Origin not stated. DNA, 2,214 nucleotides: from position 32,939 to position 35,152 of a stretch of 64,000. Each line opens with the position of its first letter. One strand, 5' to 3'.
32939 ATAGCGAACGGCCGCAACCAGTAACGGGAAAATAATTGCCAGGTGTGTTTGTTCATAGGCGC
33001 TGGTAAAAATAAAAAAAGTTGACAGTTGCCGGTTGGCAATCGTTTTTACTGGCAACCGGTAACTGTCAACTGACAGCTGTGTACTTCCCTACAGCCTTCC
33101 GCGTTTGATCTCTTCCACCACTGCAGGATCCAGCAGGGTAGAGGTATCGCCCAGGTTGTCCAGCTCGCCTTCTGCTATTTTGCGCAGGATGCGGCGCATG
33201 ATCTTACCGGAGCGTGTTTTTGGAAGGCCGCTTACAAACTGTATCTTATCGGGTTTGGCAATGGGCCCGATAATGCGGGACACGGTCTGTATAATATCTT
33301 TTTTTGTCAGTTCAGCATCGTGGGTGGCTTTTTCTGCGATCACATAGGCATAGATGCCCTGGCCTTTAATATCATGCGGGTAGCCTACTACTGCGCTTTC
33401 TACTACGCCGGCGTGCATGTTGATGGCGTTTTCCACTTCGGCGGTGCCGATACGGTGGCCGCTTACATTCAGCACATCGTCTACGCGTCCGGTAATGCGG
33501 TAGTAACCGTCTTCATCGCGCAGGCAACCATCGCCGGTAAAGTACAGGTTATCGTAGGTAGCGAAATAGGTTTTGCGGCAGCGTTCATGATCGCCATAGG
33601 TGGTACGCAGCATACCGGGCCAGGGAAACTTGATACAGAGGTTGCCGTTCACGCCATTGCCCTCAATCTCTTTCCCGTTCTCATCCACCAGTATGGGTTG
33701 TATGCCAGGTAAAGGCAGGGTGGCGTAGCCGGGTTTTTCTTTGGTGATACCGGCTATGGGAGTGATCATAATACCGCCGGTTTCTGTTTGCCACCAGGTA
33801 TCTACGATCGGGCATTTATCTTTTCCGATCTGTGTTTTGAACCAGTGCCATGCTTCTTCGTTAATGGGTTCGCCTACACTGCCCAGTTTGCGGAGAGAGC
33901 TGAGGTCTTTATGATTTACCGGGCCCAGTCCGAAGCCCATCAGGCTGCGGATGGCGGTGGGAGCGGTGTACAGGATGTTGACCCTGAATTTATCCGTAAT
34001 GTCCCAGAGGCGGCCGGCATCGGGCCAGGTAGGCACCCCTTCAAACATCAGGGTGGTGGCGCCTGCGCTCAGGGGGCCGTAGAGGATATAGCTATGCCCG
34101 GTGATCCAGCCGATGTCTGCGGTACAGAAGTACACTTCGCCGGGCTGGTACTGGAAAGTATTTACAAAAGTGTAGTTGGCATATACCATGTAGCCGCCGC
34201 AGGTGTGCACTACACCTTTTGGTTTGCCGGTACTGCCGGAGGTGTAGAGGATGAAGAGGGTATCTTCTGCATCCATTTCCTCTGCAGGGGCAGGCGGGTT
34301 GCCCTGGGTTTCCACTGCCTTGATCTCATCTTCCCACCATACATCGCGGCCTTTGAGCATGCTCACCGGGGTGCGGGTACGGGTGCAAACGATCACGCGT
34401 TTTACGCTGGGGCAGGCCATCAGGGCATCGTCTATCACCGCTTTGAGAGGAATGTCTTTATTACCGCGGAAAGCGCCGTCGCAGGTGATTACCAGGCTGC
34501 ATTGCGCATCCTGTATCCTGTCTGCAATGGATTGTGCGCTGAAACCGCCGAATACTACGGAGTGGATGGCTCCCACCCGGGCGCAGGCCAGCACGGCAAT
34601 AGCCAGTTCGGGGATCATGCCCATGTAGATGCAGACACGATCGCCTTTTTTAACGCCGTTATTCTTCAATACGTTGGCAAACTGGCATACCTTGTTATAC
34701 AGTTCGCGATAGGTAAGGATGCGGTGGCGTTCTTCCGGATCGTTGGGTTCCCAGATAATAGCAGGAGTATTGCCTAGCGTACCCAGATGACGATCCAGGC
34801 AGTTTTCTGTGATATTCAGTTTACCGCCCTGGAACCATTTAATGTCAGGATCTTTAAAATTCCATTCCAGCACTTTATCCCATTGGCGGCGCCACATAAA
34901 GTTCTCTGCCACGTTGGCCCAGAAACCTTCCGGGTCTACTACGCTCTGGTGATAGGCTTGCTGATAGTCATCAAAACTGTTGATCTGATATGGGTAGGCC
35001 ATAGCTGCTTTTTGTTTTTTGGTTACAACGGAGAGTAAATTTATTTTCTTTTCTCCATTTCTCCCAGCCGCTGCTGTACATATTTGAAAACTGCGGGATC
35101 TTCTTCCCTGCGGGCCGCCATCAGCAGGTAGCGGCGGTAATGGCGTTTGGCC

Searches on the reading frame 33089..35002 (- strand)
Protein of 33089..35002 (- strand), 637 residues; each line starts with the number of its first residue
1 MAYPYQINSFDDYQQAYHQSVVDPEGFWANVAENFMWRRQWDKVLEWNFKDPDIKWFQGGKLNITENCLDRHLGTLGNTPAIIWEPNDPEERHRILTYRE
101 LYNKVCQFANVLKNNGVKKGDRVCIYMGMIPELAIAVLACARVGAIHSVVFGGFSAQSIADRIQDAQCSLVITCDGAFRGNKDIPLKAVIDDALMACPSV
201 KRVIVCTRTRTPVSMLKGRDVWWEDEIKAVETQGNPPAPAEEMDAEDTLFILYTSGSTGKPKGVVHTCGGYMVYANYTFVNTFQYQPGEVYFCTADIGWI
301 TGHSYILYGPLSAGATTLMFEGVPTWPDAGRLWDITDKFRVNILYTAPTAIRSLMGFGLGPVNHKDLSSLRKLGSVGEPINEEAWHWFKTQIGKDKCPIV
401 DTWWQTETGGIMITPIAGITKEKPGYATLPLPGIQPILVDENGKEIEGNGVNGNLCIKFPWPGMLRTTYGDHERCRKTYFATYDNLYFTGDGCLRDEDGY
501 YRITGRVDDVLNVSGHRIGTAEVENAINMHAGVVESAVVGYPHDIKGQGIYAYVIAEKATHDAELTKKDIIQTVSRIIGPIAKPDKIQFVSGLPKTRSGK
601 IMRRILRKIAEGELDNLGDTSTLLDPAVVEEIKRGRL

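Call 47: search_protein_families(library=pfam, proteins=[window:33089-35002:-], max_evalue=0.00001)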
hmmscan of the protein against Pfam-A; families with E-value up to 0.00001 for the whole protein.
window:33089-35002:- (637 aa): 3 families
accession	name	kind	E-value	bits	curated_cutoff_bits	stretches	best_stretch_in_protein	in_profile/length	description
PF00501.34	AMP-binding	-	8.6e-85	285.3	29.9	1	75-460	7-377/384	AMP-binding enzyme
PF13193.12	AMP-binding_C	-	2.8e-23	83.1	24.5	1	522-600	1-76/76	AMP-binding enzyme C-terminal domain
PF16177.11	ACAS_N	-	1.3e-21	76.5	27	1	13-68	1-55/55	Acetyl-coenzyme A synthetase N-terminus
